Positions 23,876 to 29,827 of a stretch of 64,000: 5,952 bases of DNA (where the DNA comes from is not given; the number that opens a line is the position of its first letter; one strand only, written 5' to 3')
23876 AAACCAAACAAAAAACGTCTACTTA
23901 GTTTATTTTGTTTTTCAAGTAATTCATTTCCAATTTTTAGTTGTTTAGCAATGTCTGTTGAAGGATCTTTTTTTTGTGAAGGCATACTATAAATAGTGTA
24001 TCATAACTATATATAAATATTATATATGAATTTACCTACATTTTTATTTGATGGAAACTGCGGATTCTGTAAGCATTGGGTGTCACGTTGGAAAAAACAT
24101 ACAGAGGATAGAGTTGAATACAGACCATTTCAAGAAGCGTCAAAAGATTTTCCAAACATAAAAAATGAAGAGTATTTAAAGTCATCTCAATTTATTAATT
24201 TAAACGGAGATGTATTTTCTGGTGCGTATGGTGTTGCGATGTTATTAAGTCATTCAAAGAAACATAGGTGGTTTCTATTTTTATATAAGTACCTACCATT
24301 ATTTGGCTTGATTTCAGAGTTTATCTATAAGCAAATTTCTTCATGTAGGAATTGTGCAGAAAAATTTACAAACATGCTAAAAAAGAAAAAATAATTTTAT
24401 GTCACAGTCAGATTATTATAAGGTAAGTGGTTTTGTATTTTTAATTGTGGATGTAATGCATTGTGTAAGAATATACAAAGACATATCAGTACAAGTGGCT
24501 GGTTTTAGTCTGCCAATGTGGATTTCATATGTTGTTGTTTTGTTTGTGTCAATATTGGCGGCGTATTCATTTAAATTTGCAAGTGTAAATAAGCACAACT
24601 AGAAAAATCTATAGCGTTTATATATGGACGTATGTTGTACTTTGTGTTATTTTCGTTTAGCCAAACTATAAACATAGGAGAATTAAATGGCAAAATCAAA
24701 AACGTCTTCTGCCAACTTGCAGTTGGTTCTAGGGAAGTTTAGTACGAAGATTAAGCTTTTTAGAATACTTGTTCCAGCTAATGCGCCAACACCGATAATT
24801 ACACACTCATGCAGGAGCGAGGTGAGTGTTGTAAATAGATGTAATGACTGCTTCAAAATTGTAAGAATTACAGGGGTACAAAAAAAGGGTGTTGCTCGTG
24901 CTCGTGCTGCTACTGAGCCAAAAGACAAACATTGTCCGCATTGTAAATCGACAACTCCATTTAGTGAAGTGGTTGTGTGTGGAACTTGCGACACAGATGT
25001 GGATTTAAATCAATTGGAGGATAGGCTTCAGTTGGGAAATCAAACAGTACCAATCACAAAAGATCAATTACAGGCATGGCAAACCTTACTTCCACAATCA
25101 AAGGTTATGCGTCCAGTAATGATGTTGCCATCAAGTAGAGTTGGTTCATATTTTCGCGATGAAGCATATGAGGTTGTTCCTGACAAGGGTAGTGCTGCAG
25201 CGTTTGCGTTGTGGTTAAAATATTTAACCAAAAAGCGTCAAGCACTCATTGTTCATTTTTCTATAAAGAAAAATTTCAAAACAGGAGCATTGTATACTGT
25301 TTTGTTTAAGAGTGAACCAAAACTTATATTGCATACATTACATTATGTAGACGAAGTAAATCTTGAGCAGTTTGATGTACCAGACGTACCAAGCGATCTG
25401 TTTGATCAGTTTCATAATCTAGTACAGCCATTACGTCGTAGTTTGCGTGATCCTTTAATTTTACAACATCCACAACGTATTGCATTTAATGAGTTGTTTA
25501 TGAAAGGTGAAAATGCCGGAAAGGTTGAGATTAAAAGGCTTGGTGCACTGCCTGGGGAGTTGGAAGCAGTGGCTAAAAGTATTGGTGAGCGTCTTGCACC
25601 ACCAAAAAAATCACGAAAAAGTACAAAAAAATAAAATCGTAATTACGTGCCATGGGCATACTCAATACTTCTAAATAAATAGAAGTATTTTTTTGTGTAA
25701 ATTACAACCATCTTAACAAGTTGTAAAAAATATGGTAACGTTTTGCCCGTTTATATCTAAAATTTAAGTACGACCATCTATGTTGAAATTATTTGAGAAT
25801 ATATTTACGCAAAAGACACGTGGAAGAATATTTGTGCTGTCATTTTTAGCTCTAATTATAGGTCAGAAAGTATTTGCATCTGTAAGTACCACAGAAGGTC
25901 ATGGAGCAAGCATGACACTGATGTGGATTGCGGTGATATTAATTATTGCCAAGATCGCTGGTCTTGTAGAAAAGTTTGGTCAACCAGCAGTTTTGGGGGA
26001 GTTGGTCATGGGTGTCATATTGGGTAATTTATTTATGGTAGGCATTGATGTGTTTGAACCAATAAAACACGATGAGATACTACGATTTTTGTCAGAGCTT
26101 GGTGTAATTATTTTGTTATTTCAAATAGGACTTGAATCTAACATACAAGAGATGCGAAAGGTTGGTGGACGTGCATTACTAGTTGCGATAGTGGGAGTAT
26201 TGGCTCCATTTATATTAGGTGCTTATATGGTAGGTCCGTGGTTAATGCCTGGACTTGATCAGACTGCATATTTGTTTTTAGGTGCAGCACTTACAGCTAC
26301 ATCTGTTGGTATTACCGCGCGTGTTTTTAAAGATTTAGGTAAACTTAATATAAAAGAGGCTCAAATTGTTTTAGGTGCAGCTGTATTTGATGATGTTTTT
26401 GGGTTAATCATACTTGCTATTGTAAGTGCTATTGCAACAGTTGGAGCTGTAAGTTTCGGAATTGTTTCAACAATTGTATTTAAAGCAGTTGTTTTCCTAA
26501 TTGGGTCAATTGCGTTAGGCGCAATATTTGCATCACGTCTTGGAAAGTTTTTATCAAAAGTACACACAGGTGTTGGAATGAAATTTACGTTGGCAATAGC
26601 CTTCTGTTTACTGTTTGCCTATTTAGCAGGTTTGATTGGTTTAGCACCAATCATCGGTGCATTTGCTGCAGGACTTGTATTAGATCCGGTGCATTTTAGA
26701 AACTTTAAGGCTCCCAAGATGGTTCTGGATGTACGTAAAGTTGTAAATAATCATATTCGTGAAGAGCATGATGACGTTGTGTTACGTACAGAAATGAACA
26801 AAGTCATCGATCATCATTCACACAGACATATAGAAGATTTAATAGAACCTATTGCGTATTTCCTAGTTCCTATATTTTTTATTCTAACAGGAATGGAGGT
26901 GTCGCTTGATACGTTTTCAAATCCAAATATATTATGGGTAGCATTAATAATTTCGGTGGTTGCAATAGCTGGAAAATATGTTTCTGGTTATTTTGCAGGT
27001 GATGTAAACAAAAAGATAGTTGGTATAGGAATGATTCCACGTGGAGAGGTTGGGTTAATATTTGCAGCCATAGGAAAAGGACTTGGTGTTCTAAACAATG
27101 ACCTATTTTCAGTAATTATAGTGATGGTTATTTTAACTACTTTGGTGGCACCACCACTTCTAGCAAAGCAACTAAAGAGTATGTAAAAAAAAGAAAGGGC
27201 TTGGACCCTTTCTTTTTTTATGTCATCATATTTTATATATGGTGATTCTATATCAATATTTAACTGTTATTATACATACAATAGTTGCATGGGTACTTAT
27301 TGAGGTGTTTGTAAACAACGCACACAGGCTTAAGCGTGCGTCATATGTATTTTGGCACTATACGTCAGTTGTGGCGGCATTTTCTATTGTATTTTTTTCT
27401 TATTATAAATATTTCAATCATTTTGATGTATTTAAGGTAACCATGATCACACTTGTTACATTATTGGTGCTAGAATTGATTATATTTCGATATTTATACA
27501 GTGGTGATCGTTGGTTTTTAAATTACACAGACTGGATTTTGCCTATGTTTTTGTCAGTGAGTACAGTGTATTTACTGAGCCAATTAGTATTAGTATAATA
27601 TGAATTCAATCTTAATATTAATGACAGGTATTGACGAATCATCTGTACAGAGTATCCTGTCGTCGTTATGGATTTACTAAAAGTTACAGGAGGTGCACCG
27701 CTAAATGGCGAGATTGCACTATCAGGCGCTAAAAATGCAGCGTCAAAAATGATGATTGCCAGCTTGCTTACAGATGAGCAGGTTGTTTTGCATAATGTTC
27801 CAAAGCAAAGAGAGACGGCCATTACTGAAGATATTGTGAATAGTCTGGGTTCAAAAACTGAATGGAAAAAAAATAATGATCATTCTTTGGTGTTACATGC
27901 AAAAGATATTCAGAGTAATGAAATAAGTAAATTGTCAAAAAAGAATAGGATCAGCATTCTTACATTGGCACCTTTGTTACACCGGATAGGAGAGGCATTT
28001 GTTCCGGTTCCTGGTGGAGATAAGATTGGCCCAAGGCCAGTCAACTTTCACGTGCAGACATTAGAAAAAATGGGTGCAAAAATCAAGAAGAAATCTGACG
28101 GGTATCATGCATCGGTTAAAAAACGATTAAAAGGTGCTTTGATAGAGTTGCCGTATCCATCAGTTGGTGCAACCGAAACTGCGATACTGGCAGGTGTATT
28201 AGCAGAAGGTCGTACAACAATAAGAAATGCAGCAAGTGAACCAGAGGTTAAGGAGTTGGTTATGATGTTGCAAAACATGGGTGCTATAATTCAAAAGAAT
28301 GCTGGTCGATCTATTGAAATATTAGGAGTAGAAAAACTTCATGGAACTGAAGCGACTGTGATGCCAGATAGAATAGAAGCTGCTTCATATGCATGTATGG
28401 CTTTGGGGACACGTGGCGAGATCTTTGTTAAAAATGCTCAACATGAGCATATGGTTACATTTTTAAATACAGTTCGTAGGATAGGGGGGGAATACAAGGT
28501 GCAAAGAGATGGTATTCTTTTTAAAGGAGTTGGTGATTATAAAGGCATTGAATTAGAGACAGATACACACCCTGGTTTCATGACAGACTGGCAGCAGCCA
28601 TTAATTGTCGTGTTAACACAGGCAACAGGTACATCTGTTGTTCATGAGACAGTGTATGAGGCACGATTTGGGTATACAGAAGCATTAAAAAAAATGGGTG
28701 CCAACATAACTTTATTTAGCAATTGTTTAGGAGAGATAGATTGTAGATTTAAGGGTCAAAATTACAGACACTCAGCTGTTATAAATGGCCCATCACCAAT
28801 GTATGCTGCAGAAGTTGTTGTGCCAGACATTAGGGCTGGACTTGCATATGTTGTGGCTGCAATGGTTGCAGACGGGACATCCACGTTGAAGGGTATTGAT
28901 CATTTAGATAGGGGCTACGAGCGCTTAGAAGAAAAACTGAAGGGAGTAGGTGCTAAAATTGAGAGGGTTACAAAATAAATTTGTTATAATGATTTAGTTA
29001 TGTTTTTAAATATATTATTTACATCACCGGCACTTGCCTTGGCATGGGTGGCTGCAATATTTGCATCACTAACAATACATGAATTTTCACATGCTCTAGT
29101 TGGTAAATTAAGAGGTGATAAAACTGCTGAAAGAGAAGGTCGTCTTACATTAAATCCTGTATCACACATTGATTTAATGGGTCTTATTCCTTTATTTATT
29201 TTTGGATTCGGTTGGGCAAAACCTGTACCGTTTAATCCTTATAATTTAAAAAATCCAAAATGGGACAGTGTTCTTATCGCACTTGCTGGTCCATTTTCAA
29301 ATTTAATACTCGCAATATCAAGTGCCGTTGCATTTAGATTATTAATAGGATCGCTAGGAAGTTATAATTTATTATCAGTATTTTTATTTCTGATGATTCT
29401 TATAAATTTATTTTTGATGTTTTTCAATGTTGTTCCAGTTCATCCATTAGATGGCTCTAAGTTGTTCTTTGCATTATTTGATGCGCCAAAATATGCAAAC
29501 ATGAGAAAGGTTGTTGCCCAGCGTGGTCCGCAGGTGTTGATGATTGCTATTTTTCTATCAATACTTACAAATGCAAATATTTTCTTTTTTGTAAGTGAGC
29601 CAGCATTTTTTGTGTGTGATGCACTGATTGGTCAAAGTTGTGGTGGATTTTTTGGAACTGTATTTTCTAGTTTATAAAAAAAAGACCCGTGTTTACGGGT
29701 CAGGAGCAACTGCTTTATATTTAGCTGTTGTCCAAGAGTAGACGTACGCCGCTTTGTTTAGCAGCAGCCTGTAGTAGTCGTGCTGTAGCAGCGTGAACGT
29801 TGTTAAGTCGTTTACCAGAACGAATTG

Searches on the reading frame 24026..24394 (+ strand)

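Call 57: search_protein_families(library=pfam, proteins=[window:24026-24394:+], max_evalue=0.001)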
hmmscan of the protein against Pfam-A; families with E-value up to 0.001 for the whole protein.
window:24026-24394:+ (122 aa): 1 family
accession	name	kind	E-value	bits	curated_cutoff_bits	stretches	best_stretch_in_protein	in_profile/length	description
PF04134.17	DCC1-like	-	1.4e-10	42.9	27.8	1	7-109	2-108/113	DCC1-like thiol-disulfide oxidoreductase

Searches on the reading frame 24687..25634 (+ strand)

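Call 57: search_protein_families(library=pfam, proteins=[window:24687-25634:+], max_evalue=0.001)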
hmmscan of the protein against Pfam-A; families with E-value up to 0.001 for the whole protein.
window:24687-25634:+ (315 aa): 1 family
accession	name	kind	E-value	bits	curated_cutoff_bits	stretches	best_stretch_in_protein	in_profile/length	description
PF02735.22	Ku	-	1.5e-13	51.5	25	1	86-228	28-174/190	Ku70/Ku80 beta-barrel domain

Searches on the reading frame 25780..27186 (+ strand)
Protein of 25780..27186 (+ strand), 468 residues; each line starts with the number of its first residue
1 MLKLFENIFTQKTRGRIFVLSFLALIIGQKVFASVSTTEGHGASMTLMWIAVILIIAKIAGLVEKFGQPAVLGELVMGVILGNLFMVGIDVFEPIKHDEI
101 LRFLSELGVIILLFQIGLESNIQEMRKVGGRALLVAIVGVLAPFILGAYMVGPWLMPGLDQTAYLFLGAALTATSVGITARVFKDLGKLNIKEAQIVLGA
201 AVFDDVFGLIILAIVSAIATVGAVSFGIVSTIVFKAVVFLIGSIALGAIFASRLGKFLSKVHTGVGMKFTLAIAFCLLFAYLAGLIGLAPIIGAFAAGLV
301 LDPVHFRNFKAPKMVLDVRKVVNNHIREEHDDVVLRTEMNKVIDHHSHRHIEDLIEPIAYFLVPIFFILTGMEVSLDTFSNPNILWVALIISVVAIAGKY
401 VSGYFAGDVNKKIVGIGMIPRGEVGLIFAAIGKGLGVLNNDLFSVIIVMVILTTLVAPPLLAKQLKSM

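Call 57: search_protein_families(library=pfam, proteins=[window:25780-27186:+], max_evalue=0.001)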
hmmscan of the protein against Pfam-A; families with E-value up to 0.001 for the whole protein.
window:25780-27186:+ (468 aa): 1 family
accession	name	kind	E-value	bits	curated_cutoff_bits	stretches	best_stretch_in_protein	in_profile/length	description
PF00999.27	Na_H_Exchanger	-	5e-64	216.9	26.2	2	53-308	3-249/375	Sodium/hydrogen exchanger, transmembrane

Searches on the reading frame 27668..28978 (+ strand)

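Call 57: search_protein_families(library=pfam, proteins=[window:27668-28978:+], max_evalue=0.001)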
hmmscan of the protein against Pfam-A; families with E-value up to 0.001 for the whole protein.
window:27668-28978:+ (436 aa): 1 family
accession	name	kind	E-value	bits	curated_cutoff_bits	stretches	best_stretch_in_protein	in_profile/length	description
PF00275.25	EPSP_synthase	-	2.6e-74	250.9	22.8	1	6-424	1-417/417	EPSP synthase (3-phosphoshikimate 1-carboxyvinyltransferase)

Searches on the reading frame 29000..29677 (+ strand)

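Call 57: search_protein_families(library=pfam, proteins=[window:29000-29677:+], max_evalue=0.001)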
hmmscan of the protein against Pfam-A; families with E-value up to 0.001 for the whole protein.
window:29000-29677:+ (225 aa): 1 family
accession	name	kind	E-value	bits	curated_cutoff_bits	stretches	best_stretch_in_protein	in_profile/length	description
PF02163.28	Peptidase_M50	-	2.9e-15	56.7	27.2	1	17-181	3-219/221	Peptidase family M50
